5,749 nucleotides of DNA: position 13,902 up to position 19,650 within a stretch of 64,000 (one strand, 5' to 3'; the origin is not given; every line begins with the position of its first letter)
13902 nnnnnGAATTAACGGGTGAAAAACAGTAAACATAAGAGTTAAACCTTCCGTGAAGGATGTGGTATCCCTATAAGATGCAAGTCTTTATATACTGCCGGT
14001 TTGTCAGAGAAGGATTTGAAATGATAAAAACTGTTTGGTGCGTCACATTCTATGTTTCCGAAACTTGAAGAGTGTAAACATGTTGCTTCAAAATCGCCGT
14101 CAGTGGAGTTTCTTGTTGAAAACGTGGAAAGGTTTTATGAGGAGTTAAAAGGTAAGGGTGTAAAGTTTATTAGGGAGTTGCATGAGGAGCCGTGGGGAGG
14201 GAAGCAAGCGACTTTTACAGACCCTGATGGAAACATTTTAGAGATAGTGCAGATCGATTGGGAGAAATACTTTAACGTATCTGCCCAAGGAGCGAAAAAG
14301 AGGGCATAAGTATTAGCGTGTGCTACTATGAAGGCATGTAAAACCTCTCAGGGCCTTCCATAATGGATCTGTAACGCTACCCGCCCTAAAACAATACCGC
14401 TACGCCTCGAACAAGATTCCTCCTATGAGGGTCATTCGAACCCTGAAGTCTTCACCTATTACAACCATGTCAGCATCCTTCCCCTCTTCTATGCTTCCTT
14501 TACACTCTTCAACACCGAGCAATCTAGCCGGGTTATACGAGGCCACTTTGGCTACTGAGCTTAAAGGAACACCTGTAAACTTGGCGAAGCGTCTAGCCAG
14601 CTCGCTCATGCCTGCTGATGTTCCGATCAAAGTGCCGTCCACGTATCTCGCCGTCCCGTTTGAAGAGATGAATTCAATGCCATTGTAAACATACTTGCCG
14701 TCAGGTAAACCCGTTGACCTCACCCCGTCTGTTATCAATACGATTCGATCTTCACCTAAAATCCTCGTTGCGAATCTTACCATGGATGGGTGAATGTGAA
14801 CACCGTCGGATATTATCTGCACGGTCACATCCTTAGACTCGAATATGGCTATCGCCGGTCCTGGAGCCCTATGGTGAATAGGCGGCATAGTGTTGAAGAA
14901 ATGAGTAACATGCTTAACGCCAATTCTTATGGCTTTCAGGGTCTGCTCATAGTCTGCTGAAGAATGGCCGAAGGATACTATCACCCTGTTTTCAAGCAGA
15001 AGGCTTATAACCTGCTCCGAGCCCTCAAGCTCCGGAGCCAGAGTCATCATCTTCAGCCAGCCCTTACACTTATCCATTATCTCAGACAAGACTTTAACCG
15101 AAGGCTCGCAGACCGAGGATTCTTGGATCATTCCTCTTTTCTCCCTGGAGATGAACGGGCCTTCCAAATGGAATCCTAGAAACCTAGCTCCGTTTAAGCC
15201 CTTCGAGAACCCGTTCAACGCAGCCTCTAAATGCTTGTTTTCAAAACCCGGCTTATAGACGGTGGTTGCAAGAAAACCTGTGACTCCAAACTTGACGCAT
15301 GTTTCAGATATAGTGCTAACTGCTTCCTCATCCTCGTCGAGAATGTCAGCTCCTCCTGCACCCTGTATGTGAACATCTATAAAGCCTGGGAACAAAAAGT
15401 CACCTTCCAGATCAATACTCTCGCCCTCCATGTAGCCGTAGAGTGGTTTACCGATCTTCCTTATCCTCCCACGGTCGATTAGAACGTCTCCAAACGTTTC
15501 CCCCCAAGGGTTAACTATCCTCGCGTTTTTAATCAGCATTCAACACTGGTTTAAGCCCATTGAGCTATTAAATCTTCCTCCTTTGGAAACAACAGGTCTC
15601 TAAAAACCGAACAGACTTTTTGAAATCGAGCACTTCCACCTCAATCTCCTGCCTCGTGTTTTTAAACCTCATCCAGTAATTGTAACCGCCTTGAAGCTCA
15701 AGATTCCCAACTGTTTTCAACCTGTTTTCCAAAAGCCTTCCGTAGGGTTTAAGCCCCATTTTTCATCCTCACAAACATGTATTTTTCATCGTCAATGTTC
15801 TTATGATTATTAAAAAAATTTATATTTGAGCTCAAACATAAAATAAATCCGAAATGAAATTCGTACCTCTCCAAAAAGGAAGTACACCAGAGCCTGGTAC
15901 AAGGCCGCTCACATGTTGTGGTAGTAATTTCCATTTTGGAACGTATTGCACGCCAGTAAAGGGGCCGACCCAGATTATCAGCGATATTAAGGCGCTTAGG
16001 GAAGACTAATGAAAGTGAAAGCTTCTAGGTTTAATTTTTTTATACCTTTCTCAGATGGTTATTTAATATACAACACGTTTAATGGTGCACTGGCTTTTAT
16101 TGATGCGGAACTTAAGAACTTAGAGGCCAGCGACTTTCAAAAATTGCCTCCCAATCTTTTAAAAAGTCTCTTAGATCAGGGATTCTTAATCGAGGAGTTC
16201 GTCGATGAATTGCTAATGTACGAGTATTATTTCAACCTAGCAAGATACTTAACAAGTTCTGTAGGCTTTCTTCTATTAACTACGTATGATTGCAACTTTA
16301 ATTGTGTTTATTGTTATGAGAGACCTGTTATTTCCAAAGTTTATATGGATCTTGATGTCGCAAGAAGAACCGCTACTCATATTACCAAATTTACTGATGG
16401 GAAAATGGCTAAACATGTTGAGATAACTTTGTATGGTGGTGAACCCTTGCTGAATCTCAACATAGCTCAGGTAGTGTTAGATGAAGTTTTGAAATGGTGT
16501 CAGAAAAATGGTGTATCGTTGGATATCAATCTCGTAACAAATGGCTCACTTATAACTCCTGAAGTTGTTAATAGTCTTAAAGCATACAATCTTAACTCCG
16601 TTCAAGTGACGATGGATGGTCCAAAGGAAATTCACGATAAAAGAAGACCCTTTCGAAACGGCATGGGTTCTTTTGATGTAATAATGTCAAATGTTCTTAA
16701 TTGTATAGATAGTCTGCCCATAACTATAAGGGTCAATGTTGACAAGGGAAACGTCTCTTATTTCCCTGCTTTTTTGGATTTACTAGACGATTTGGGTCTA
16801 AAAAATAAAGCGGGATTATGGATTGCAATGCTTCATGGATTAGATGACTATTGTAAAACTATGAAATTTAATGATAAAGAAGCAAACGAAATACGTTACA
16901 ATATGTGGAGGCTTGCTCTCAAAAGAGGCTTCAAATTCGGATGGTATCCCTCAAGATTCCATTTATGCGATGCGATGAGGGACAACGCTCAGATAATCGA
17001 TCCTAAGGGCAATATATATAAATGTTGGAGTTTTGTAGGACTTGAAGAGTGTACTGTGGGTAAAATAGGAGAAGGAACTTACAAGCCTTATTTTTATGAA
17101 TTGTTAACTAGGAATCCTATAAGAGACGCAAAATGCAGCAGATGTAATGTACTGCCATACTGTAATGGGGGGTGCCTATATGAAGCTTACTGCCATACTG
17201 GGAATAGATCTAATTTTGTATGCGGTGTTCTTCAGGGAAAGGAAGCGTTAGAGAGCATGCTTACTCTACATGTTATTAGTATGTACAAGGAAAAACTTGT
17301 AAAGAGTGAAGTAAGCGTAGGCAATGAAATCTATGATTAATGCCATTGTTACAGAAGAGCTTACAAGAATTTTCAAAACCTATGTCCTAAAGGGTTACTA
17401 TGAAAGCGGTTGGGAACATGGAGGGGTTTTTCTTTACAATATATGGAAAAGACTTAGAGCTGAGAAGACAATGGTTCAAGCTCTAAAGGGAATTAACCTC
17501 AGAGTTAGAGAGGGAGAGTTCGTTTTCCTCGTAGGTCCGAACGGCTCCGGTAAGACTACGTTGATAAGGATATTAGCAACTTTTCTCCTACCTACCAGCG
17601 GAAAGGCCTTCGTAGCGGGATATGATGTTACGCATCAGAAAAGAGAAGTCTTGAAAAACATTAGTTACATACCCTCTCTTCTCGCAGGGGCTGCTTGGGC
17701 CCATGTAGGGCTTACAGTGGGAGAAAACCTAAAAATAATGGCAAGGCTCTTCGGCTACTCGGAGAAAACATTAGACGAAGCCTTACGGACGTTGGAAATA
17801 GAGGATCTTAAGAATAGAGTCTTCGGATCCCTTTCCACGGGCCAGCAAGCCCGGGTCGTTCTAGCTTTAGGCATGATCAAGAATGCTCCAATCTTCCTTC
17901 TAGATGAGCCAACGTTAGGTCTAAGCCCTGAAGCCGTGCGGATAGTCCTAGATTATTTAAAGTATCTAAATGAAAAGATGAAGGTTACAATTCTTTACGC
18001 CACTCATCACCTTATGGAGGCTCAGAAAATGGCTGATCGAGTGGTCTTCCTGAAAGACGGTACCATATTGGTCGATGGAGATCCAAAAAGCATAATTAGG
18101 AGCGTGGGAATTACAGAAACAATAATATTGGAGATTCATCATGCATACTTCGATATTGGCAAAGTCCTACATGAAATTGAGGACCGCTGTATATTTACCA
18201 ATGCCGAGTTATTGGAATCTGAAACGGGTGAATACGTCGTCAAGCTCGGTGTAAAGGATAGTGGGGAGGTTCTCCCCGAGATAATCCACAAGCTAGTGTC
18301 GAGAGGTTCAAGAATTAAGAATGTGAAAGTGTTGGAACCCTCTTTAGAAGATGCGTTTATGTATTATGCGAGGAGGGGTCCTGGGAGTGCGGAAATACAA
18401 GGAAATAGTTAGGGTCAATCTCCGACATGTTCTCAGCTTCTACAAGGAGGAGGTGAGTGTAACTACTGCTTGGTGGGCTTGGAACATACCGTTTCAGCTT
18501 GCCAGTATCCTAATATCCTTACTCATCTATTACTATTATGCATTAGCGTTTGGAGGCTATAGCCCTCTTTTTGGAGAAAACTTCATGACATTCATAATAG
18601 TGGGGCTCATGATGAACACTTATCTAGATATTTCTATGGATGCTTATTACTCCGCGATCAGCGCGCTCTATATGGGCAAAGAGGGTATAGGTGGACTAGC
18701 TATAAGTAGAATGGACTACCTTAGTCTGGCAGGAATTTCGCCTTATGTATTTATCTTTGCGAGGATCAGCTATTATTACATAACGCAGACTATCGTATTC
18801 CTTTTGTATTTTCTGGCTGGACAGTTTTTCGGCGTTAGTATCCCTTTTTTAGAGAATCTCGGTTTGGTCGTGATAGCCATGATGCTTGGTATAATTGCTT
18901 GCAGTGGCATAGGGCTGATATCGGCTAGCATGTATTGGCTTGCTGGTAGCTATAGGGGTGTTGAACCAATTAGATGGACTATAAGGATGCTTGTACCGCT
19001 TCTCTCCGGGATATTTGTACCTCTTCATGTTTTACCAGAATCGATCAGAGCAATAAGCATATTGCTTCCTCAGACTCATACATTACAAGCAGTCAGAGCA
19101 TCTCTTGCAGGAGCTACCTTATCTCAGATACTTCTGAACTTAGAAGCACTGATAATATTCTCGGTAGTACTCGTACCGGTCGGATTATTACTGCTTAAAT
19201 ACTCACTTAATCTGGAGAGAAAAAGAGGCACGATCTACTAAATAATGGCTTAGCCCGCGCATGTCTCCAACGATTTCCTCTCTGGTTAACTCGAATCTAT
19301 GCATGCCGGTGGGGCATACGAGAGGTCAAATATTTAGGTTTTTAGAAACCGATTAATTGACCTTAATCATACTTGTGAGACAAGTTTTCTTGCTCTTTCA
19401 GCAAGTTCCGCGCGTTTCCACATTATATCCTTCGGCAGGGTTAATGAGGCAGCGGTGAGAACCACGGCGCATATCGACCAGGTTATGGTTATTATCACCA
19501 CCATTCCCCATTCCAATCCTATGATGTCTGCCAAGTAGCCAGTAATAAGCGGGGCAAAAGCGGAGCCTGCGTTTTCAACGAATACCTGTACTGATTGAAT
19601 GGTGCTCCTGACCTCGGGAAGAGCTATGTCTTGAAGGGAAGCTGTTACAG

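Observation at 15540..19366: RiPP-like cassette: small Cys-containing ORF, radical SAM/SPASM maturase, ABC ATPase and ABC-2 permease, all on one low-GC island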

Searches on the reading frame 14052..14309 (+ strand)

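Call 49: search_protein_families(library=pfam, proteins=[window:14052-14309:+], max_evalue=0.01)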
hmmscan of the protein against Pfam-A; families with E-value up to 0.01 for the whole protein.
window:14052-14309:+ (85 aa): 3 families
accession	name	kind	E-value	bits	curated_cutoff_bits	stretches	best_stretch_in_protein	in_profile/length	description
PF00903.31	Glyoxalase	-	1.2e-10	42.3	20.6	1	20-65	76-121/121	Glyoxalase/Bleomycin resistance protein/Dioxygenase superfamily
PF12681.13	Glyoxalase_2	-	9e-10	39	30.1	1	12-66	59-114/118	Glyoxalase-like domain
PF19581.5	Glyoxalase_7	-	0.0045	17.4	23.6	1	16-64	76-125/133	Glyoxalase superfamily protein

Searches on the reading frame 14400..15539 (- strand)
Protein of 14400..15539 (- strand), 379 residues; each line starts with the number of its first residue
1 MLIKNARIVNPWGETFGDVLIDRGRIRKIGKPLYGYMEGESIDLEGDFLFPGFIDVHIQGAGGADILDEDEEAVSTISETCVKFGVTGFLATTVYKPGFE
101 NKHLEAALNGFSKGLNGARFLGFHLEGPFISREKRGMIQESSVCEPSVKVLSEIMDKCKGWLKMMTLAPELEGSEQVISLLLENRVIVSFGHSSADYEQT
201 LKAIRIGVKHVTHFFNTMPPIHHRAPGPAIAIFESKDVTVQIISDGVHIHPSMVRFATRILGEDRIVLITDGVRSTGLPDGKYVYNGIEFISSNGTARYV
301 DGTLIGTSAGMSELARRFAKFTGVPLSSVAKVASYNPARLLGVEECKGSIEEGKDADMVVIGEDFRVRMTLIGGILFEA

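Call 49: search_protein_families(library=pfam, proteins=[window:14400-15539:-], max_evalue=0.01)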
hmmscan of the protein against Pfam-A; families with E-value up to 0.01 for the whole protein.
window:14400-15539:- (379 aa): 2 families
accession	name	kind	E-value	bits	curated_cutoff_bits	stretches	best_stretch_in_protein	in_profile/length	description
PF01979.26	Amidohydro_1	-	4.4e-23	82.5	25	1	48-374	1-342/345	Amidohydrolase family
PF07969.17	Amidohydro_3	-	6.1e-10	39.6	29.7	1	316-363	399-446/472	Amidohydrolase family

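Call 59: find_homologous_proteins(query=window:14400-15539:-, max_evalue=1e-30)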
Query window:14400-15539:- (379 aa): 7236 proteins with E <= 1e-30 among 8000 candidates; the best 120 are listed.
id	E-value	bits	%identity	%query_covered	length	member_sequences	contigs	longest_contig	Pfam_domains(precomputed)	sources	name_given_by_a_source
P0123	7.0e-251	850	100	100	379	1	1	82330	PF07969.18,PF01979.27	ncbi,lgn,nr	ncbi:MAG: N-acetylglucosamine-6-phosphate deacetylase [Candidatus Brockarchaeota archaeon]|nr:N-acet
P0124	9.6e-245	830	98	100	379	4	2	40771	PF07969.18,PF01979.27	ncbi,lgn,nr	ncbi:MAG: N-acetylglucosamine-6-phosphate deacetylase [Candidatus Brockarchaeota archaeon]|nr:N-acet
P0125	2.9e-227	772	89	100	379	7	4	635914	PF07969.18,PF01979.27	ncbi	ncbi:MAG: N-acetylglucosamine-6-phosphate deacetylase [Thermoproteota archaeon]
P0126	3.2e-226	769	88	100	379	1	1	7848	PF07969.18,PF01979.27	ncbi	ncbi:MAG: N-acetylglucosamine-6-phosphate deacetylase [Thermoproteota archaeon]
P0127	7.1e-224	761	88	100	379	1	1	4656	PF07969.18,PF01979.27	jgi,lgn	-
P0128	1.8e-219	746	87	100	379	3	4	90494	PF07969.18,PF01979.27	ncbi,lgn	-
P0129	4.7e-214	729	84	100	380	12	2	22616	PF07969.18,PF01979.27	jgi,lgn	-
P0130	5.5e-201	686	80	99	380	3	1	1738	PF07969.18,PF01979.27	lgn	-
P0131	5.6e-200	682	80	100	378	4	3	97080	PF07969.18,PF01979.27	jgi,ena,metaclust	metaclust:\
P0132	3.2e-195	667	77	99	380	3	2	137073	PF07969.18,PF01979.27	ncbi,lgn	ncbi:MAG: N-acetylglucosamine-6-phosphate deacetylase [Thermoproteota archaeon]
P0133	2.8e-194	664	76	100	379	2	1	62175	PF07969.18,PF01979.27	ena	-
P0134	7.1e-193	659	75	100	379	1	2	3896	PF07969.18,PF01979.27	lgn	-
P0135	7.3e-193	659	76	99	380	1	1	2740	PF07969.18,PF01979.27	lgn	-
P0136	1.4e-187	642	75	99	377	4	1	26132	PF07969.18,PF01979.27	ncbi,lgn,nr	ncbi:MAG: N-acetylglucosamine-6-phosphate deacetylase [Candidatus Brockarchaeota archaeon]|nr:N-acet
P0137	1.7e-187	641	75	99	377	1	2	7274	PF07969.18,PF01979.27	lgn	-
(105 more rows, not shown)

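Call 61: find_encoding_contigs(protein=P0124, flank=10000, max_places=2)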
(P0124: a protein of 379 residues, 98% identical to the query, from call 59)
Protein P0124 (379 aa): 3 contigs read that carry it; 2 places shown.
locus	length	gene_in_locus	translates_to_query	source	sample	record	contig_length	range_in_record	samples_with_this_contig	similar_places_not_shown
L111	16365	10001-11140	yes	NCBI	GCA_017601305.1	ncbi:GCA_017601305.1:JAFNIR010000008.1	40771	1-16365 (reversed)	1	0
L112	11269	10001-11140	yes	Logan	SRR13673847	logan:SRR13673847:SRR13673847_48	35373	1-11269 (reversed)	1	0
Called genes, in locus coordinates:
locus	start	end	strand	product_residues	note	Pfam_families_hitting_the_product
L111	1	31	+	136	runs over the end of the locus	PF02391:MoaE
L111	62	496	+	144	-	PF01967:MoaC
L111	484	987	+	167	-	PF00994:MoCF_biosynth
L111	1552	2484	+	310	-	PF02463:SMC_N (faint), PF00005:ABC_tran, PF13304:AAA_21, PF13732:DrrA1-3_C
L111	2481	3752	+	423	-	PF12679:ABC2_membrane_2, PF12698:ABC2_membrane_3, PF01061:ABC2_membrane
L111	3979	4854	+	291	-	PF04794:YdjC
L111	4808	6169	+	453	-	PF07690:MFS_1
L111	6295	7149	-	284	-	PF12698:ABC2_membrane_3 (weak)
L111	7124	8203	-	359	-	PF02463:SMC_N (weak), PF13191:AAA_16 (weak), PF00005:ABC_tran, PF13304:AAA_21 (faint)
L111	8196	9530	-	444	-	PF04055:Radical_SAM, PF13353:Fer4_12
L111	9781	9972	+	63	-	-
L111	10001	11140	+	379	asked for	PF01979:Amidohydro_1, PF07969:Amidohydro_3 (faint)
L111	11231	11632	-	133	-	PF00903:Glyoxalase, PF12681:Glyoxalase_2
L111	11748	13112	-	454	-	PF01565:FAD_binding_4, PF02913:FAD-oxidase_C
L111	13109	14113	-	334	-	PF01012:ETF, PF00766:ETF_alpha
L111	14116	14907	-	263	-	PF01012:ETF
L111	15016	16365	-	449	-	?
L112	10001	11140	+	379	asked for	PF01979:Amidohydro_1, PF07969:Amidohydro_3 (faint)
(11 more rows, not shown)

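Call 62: find_encoding_contigs(protein=P0125, flank=10000, max_places=2)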
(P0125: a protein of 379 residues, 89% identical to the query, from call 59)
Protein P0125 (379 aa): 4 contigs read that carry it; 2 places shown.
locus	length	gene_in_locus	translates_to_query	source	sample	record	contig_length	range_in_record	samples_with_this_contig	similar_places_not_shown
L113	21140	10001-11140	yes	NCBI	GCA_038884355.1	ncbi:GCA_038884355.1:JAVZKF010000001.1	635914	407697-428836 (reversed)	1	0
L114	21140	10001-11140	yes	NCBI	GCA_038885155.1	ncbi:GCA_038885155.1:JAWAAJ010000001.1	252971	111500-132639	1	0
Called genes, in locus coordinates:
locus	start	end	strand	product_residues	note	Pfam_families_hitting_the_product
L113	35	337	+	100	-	PF18480:DUF5615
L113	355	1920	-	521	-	PF04055:Radical_SAM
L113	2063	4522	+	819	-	PF02837:Glyco_hydro_2_N, PF22666:Glyco_hydro_2_N2, PF00703:Glyco_hydro_2, PF17786:Mannosidase_ig, PF17753:Ig_mannosidase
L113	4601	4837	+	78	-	PF02597:ThiS, PF02824:TGS (weak)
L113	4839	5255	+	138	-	PF02391:MoaE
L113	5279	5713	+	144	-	PF01967:MoaC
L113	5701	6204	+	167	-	PF00994:MoCF_biosynth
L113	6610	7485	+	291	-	PF04794:YdjC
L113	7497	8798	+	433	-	PF03137:OATP (faint), PF07690:MFS_1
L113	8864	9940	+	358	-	PF02522:Antibiotic_NAT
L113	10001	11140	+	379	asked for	PF01979:Amidohydro_1, PF07969:Amidohydro_3 (weak)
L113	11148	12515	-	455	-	PF01565:FAD_binding_4, PF02913:FAD-oxidase_C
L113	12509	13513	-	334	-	PF01012:ETF, PF00766:ETF_alpha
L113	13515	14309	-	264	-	PF01012:ETF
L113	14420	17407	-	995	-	PF17132:Glyco_hydro_106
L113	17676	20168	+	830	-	PF06848:Disaggr_repeat (faint), PF24517:CBM96, PF24893:DUF7743 (faint), PF13750:Big_3_3 (faint)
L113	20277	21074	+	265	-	-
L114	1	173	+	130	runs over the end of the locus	PF22666:Glyco_hydro_2_N2, PF02837:Glyco_hydro_2_N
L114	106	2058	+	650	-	PF22666:Glyco_hydro_2_N2, PF00703:Glyco_hydro_2, PF17786:Mannosidase_ig, PF17753:Ig_mannosidase (weak)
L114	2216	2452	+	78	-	PF02597:ThiS, PF02824:TGS (faint)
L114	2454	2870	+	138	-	PF02391:MoaE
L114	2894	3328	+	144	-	PF01967:MoaC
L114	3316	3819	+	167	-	PF00994:MoCF_biosynth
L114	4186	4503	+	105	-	PF00005:ABC_tran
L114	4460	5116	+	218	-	PF00005:ABC_tran, PF02463:SMC_N (weak), PF13304:AAA_21, PF13732:DrrA1-3_C (weak)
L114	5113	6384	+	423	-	PF12679:ABC2_membrane_2, PF12698:ABC2_membrane_3, PF01061:ABC2_membrane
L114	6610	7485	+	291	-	PF04794:YdjC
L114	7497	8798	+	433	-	PF03137:OATP (faint), PF07690:MFS_1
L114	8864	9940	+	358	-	PF02522:Antibiotic_NAT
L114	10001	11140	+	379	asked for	PF01979:Amidohydro_1, PF07969:Amidohydro_3 (weak)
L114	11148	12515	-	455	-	PF01565:FAD_binding_4, PF02913:FAD-oxidase_C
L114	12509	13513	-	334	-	PF01012:ETF, PF00766:ETF_alpha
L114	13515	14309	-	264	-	PF01012:ETF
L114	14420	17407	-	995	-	PF17132:Glyco_hydro_106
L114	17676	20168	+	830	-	PF06848:Disaggr_repeat (faint), PF24517:CBM96, PF24893:DUF7743 (faint), PF13750:Big_3_3 (faint)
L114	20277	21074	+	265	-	-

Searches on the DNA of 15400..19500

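Call 77: search_rna_families(source=window, start=15400, end=19500, threshold=evalue, max_evalue=1)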
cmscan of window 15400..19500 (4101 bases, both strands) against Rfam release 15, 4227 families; matches with E-value up to 1: 0.
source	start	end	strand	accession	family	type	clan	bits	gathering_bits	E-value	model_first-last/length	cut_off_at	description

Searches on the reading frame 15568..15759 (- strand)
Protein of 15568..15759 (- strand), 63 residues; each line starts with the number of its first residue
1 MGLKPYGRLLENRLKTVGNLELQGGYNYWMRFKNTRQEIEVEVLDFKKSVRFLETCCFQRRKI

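Call 49: search_protein_families(library=pfam, proteins=[window:15568-15759:-], max_evalue=0.01)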
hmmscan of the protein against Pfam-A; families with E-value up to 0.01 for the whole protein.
window:15568-15759:- (63 aa): 0 families
